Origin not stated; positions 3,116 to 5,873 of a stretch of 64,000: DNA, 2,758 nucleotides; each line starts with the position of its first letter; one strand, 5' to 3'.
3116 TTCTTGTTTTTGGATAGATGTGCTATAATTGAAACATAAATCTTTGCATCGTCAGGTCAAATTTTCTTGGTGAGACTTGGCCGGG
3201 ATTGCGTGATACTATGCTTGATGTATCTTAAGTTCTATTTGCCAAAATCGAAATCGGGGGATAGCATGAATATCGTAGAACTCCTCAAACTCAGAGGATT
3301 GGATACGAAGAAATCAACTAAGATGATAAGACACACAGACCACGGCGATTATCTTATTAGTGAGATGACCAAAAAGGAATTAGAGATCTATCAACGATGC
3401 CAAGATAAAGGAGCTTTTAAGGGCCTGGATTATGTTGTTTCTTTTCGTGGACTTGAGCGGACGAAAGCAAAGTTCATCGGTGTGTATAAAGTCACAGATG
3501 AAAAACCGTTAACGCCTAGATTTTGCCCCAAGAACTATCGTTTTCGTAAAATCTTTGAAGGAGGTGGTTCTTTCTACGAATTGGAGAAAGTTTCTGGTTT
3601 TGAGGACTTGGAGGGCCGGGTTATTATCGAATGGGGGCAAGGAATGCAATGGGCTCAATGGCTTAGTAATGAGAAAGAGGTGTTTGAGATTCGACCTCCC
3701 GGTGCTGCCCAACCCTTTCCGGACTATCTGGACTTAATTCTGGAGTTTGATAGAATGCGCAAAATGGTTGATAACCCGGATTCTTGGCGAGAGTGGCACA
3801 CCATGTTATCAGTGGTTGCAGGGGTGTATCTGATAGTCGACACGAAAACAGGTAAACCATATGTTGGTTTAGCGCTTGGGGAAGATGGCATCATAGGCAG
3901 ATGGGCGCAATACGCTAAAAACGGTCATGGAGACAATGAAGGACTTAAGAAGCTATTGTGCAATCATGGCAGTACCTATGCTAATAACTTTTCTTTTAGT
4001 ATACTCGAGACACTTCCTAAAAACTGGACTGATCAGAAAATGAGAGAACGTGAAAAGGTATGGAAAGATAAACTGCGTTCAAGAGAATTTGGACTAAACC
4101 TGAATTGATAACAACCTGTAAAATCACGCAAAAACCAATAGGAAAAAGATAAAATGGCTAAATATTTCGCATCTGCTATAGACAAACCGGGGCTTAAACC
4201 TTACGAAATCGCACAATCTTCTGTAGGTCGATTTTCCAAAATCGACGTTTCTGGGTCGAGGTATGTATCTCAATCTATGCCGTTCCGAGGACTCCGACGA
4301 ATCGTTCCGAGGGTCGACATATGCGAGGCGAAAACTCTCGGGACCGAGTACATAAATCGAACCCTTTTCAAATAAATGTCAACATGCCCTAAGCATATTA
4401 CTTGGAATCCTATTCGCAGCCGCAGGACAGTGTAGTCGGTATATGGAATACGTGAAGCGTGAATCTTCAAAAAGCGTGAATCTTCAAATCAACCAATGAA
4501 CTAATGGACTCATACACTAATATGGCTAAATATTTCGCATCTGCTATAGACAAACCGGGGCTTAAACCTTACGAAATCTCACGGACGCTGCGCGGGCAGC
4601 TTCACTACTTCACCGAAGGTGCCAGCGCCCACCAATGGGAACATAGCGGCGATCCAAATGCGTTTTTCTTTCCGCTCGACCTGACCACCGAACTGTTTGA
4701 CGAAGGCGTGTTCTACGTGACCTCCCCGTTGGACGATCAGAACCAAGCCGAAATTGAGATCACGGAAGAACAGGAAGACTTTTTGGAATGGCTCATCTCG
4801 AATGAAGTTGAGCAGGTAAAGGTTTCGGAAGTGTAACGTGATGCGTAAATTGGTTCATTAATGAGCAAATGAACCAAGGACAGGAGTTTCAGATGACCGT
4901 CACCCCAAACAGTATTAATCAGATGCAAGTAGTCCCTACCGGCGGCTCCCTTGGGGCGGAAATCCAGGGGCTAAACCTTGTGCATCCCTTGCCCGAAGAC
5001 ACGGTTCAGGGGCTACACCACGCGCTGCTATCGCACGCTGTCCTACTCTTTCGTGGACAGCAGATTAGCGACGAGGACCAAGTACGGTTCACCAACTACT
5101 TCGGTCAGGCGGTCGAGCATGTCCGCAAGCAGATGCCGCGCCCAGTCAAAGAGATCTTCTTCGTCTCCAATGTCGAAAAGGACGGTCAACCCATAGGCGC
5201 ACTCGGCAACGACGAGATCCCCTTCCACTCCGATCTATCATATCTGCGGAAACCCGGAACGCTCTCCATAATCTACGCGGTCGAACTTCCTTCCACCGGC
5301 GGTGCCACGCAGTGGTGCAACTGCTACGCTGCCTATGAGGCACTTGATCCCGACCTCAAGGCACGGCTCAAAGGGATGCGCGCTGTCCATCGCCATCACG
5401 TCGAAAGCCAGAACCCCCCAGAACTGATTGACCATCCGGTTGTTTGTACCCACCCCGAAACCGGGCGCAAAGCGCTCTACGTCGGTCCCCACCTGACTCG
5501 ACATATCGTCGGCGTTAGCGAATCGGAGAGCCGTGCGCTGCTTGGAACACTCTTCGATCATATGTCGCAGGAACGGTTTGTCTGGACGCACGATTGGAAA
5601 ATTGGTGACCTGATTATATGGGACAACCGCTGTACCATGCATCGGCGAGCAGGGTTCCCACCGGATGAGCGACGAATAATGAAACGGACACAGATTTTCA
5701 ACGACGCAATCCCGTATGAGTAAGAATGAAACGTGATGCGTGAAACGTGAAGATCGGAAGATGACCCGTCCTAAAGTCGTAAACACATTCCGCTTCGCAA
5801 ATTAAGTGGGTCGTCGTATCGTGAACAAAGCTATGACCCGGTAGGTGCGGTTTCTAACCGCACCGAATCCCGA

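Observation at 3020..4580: Low-GC GIY-YIG nuclease gene island flanked by a 57 bp direct repeat of the downstream gene's 5' end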

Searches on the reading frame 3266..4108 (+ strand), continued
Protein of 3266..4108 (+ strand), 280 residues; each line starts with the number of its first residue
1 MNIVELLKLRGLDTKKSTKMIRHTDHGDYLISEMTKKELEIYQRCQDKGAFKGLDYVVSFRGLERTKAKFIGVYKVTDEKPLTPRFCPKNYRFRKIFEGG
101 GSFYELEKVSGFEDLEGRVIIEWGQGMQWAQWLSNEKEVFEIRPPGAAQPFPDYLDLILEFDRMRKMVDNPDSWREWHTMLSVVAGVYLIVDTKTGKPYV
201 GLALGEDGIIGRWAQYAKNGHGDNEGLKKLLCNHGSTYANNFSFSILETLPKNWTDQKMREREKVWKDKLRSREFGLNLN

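Call 85: search_dna_similar(query=window:3266-4105:+, collection=phages, mode=protein, max_rows=10)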
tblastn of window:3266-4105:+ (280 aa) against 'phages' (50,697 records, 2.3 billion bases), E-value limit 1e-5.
Records with a match: 3; places in all: 3; records where one place covers at least 80% of the query: 2.
Best place of each record, by identity: <60% 3.
By first word of the organism name: Klebsiella 2; Bacteriophage 1.
By host as written in the record: Klebsiella pneumoniae ST13-OXA48 1; Klebsiella pneumoniae subsp. pneumoniae LC-1825/18 1; - 1.
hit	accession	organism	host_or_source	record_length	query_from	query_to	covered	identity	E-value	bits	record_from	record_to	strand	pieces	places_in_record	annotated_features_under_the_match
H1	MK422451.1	Klebsiella phage ST13-OXA48phi12.3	Klebsiella pneumoniae ST13-OXA48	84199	25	280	91%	29.8%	8e-18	89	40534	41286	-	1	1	GIY-YIG nuclease family protein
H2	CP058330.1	Klebsiella phage vB_Kpn_1825-KPC53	Klebsiella pneumoniae subsp. pneumoniae ...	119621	25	280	91%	29.8%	8e-18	89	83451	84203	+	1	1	record has no annotation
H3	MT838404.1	Bacteriophage sp.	human fecal samples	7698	177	280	37%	44.3%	2e-17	88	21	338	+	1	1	record has no annotation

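Call 86: search_dna_similar(query=window:3266-4105:+, collection=plasmids, mode=protein, max_rows=10)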
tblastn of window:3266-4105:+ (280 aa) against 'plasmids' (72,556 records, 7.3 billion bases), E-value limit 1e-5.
Records with a match: 420; places in all: 425; records where one place covers at least 80% of the query: 173.
Best place of each record, by identity: <60% 420.
By first word of the organism name: Klebsiella 199; Enterobacter 69; Bacillus 33; Lactiplantibacillus 13; Acinetobacter 7; Sphingobium 7; Alteromonas 7; Pediococcus 7; Rhizobium 6; Escherichia 6; and 39 more.
By predicted mobility (MOB-suite, as given by PLSDB): non-mobilizable 257; conjugative 117; mobilizable 46.
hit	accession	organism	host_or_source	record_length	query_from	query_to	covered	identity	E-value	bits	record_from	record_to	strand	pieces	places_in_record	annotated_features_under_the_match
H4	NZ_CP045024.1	Bacillus thuringiensis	whole organism,soil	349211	5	280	99%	42.7%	1e-58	208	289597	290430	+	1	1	GIY-YIG nuclease family protein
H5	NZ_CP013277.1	Bacillus thuringiensis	Vectobac,bacterial clone,Commercial ...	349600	5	280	99%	42.7%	1e-58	208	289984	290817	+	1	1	GIY-YIG nuclease family protein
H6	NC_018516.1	Bacillus thuringiensis HD-789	-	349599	5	280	99%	42.7%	1e-58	208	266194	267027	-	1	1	GIY-YIG nuclease family protein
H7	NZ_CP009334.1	Bacillus thuringiensis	-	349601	5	280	99%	42.7%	1e-58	208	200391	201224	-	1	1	GIY-YIG nuclease family protein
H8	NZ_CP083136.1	Bacillus thuringiensis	whole organism,Biopesticide Solbac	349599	5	280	99%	42.7%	1e-58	208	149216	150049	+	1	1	GIY-YIG nuclease family protein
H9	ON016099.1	Bacillus thuringiensis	-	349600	5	280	99%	42.7%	1e-58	208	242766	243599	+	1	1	GIY-YIG nuclease family protein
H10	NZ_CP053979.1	Bacillus thuringiensis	-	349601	5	280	99%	42.7%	1e-58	208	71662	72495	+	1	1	GIY-YIG nuclease family protein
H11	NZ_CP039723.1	Bacillus thuringiensis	whole organism,soil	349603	5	280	99%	42.7%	1e-58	208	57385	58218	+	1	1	GIY-YIG nuclease family protein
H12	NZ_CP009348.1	Bacillus thuringiensis HD1002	Sewage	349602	5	280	99%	42.7%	1e-58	208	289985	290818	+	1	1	GIY-YIG nuclease family protein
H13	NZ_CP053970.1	Bacillus thuringiensis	-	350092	5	280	99%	42.7%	1e-58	208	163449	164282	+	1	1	GIY-YIG nuclease family protein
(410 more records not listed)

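Call 90: search_protein_families(library=pfam, proteins=[L024:2548-2760:+], max_evalue=0.1)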
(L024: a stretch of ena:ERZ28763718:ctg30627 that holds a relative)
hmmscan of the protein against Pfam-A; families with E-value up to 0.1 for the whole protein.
L024:2548-2760:+ (71 aa): 0 families

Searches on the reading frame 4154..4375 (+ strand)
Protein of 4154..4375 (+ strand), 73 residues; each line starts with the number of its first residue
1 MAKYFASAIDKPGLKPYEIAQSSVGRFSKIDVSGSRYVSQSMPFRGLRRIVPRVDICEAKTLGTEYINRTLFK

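Call 7: search_protein_families(library=pfam, proteins=[window:4154-4372:+], max_evalue=1)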
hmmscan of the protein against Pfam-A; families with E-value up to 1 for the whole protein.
window:4154-4372:+ (73 aa): 0 families

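Call 8: search_protein_families(library=padloc, proteins=[window:4154-4372:+], max_evalue=1)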
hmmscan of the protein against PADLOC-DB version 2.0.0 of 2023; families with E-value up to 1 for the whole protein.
window:4154-4372:+ (73 aa): 0 families

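Call 9: search_protein_families(library=ncbifam, proteins=[window:4154-4372:+], max_evalue=1)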
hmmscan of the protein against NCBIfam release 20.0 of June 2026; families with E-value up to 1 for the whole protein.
window:4154-4372:+ (73 aa): 0 families

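Call 62: find_encoding_contigs(protein=window:4154-4375:+, flank=8000, max_places=6)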
Protein window:4154-4375:+ (73 aa): no gene with exactly this product is on record in the collection.

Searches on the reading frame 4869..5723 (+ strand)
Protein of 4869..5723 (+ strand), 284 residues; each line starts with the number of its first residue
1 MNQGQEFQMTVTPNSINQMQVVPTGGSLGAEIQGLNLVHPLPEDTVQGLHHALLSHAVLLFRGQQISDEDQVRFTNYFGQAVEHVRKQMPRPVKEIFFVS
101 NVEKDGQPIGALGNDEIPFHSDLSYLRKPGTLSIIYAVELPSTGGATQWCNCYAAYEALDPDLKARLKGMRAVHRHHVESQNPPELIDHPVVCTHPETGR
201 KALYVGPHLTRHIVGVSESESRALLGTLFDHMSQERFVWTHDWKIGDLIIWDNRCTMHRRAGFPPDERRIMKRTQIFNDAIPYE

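Call 7: search_protein_families(library=pfam, proteins=[window:4869-5720:+], max_evalue=1)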
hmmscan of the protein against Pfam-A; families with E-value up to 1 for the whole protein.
window:4869-5720:+ (284 aa): 1 family
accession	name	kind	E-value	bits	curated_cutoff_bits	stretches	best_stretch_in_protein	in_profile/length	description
PF02668.22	TauD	-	2.6e-66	224.7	27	1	23-274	4-266/267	Taurine catabolism dioxygenase TauD, TfdA family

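Call 16: find_encoding_contigs(protein=window:4869-5723:+, flank=10000, max_places=10)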
Protein window:4869-5723:+ (284 aa): no gene with exactly this product is on record in the collection.

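Call 18: find_related_loci(query=window:4869-5720:+, collection=genome_contigs, flank=10000)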
Query window:4869-5720:+ (284 aa) in genome_contigs; peptide patterns used: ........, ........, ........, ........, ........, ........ (x = any residue, [..] = any of these).
41 stretches matched a pattern; 24 encode a relative of the query (tblastn E <= 1e-3); 23 distinct loci.
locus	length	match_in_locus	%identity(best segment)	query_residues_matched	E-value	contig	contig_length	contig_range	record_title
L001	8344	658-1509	92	1-284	0e+0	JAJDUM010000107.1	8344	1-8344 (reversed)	MAG: Candidatus Poribacteria bacterium isolate jk18x1bzbins.78 k141_1626742, whole genome shotgun sequence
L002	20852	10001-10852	90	1-284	3e-180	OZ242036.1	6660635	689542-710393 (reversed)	MAG: Candidatus Poribacteria bacterium isolate 54b3e0b4-8990-4cd1-959a-c9693763f33b genome assembly, chromosome: 1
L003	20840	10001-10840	90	5-284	2e-178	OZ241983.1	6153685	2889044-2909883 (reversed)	MAG: Candidatus Poribacteria bacterium isolate 364a25e6-8d4f-453a-8db8-f2b726c437a0 genome assembly, chromosome: 1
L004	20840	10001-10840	89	5-284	3e-177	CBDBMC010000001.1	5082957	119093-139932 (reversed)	MAG: Candidatus Poribacteria bacterium isolate ca8204a3-33b7-44e1-a19a-5b07964ae9a8 genome assembly, contig: contig_1, w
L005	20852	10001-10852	88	1-284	3e-177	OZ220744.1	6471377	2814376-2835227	MAG: Candidatus Poribacteria bacterium isolate 67f587a8-c379-43ee-8694-439c00dbce40 genome assembly, chromosome: 1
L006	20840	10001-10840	89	5-284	9e-177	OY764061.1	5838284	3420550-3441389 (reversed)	MAG: Candidatus Poribacteria bacterium isolate 89293177-375a-4259-af6b-6508537173d0 genome assembly, chromosome: 1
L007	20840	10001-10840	88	5-284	1e-174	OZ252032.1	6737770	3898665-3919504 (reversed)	MAG: Candidatus Poribacteria bacterium isolate aa3f26ad-70d9-470a-add4-ad97223fdacd genome assembly, chromosome: 1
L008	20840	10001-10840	88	5-284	2e-173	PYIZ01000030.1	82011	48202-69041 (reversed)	MAG: Candidatus Poribacteria bacterium isolate PCPOR2b Ga0206366_130, whole genome shotgun sequence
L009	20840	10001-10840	88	5-284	2e-173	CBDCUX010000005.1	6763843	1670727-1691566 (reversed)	MAG: Candidatus Poribacteria bacterium isolate e6ba5316-27cc-4a72-bad8-a94c688688a0 genome assembly, contig: contig_5, w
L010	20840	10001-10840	88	5-284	5e-173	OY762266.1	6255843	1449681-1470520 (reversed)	MAG: Candidatus Poribacteria bacterium isolate f15cbddf-0c87-47e8-aab1-4ca568006f86 genome assembly, chromosome: 1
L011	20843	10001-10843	87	4-284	7e-173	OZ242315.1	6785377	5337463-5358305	MAG: Candidatus Poribacteria bacterium isolate 55818b94-eea9-47de-9476-a843df335cd7 genome assembly, chromosome: 1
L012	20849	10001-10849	86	2-284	7e-173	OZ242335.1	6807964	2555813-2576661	MAG: Candidatus Poribacteria bacterium isolate 0e18bbbf-3c5b-4f4e-9be4-718f64127597 genome assembly, chromosome: 1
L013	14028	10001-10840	86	5-284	7e-171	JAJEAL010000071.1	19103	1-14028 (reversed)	MAG: Candidatus Poribacteria bacterium isolate jk18x7bins.5 k141_1876664, whole genome shotgun sequence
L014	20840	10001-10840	85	5-284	4e-169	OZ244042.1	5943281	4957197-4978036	MAG: Candidatus Poribacteria bacterium isolate 82c2f847-b3a6-4516-8f18-366283cf6473 genome assembly, chromosome: 1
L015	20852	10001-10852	98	1-284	0e+0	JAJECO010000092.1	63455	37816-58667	MAG: Candidatus Poribacteria bacterium isolate jk18xAbins.25 k141_1406415, whole genome shotgun sequence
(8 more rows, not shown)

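Call 90: search_protein_families(library=pfam, proteins=[L002:9261-9614:+, L004:8426-8635:+], max_evalue=0.1)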
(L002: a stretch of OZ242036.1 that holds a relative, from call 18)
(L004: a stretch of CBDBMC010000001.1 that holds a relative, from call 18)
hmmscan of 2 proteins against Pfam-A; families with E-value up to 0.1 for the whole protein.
L002:9261-9614:+ (118 aa): 0 families

L004:8426-8635:+ (70 aa): 0 families
